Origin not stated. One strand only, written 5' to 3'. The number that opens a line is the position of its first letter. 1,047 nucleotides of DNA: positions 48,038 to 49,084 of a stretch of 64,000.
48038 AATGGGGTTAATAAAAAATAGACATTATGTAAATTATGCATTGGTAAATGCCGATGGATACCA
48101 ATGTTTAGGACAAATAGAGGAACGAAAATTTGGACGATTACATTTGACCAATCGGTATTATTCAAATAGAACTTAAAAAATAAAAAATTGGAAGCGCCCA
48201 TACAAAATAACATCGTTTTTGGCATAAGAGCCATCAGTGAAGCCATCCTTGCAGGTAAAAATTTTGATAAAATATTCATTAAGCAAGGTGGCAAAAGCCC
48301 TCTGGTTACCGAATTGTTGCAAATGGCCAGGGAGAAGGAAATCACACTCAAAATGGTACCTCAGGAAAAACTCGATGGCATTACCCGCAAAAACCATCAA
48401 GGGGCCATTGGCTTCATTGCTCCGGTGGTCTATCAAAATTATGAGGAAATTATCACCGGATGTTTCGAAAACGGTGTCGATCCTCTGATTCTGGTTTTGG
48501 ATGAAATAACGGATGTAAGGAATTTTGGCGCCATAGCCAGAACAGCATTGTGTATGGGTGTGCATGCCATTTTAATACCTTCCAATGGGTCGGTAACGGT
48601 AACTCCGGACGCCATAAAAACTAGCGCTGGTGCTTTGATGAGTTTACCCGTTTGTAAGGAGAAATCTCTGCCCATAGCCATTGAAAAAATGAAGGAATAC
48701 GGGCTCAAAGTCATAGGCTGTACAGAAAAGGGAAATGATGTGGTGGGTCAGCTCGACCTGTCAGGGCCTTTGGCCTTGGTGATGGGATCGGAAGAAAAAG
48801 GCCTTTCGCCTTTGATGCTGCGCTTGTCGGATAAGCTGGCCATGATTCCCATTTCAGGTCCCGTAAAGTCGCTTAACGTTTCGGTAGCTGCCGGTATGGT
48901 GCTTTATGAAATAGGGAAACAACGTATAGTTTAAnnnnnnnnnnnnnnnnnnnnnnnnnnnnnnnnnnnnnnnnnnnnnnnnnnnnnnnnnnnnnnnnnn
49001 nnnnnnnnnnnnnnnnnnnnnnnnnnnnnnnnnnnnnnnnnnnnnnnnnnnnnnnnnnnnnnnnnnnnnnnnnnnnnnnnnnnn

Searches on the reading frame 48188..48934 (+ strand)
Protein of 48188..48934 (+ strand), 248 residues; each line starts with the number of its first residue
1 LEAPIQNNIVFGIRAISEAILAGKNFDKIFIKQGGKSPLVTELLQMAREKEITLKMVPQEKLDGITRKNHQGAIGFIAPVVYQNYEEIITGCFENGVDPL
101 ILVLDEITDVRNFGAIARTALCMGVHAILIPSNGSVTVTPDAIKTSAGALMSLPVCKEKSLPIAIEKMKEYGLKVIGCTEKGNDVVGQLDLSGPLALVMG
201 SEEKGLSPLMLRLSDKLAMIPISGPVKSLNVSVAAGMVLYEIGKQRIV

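Call 20: search_protein_families(library=pfam, proteins=[window:48188-48934:+], max_evalue=0.0001)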
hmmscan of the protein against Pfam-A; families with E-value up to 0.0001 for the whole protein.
window:48188-48934:+ (248 aa): 2 families
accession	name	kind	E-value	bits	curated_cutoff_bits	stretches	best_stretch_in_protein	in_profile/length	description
PF00588.24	SpoU_methylase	-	3.3e-38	131.4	29.7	1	100-240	2-142/142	SpoU rRNA Methylase family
PF08032.17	SpoU_sub_bind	-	7.8e-15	55.4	22.8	1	9-80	1-73/76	RNA 2'-O ribose methyltransferase substrate binding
